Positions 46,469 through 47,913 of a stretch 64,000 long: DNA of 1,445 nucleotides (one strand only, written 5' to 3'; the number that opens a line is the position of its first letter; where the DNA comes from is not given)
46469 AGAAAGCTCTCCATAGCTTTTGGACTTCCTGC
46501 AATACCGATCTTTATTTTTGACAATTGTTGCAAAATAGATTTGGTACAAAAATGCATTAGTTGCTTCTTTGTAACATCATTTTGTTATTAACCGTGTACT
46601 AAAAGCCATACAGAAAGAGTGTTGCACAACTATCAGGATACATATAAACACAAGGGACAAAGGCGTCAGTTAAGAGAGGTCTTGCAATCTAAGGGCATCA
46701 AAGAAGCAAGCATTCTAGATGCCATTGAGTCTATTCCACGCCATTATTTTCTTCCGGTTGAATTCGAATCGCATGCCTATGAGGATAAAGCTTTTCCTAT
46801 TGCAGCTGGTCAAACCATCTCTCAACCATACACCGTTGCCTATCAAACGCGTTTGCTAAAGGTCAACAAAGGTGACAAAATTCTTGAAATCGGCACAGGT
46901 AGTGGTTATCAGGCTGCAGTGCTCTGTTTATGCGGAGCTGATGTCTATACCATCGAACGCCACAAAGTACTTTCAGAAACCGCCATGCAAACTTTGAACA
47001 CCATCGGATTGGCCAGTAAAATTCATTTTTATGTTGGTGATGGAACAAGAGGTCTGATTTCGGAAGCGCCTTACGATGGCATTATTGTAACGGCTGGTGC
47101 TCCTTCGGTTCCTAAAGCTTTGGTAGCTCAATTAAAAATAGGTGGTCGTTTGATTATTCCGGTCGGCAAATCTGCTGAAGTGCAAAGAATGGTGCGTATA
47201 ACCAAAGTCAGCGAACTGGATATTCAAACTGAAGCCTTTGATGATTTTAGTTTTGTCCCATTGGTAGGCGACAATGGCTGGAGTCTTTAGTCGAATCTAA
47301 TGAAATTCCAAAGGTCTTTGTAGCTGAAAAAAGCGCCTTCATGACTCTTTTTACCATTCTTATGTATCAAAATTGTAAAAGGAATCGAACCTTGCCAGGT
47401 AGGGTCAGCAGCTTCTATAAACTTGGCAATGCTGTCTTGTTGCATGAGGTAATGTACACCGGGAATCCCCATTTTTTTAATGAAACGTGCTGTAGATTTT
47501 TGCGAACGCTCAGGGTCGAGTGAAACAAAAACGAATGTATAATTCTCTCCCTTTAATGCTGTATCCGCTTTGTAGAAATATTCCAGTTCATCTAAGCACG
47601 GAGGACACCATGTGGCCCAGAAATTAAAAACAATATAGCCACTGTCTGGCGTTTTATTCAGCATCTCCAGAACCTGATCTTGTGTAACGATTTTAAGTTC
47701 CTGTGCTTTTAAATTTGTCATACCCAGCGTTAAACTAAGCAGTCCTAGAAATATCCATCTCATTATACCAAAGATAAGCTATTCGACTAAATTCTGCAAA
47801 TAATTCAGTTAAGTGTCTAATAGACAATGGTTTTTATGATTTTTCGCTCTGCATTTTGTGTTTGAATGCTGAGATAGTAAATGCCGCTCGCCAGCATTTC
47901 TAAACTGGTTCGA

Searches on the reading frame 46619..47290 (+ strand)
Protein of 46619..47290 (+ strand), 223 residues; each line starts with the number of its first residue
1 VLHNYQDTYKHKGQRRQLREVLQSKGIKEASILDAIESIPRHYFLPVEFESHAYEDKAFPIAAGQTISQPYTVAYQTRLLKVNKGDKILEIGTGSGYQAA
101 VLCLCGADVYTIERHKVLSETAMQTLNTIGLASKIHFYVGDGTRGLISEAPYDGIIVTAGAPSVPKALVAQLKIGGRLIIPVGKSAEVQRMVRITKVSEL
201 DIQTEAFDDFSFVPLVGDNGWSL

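Call 58: search_protein_families(library=pfam, proteins=[window:46619-47290:+], max_evalue=0.0001)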
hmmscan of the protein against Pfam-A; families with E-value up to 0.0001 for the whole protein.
window:46619-47290:+ (223 aa): 1 family
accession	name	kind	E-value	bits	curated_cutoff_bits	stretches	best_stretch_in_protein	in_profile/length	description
PF01135.25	PCMT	-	3.9e-56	190.6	20.3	1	16-218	4-208/210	Protein-L-isoaspartate(D-aspartate) O-methyltransferase (PCMT)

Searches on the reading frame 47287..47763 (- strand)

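Call 58: search_protein_families(library=pfam, proteins=[window:47287-47763:-], max_evalue=0.0001)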
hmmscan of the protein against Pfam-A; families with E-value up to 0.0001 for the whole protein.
window:47287-47763:- (158 aa): 4 families
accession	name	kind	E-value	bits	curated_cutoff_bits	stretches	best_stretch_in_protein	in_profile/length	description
PF08534.16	Redoxin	-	1.3e-11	45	26.6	1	26-138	14-127/148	Redoxin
PF00578.27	AhpC-TSA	-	2.5e-11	44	26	1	35-138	20-120/124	AhpC/TSA family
PF13905.12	Thioredoxin_8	-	3.5e-10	40.5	27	1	43-138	3-93/94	Thioredoxin-like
PF00085.26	Thioredoxin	-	3.6e-05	24.1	23.5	1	32-116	11-89/103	Thioredoxin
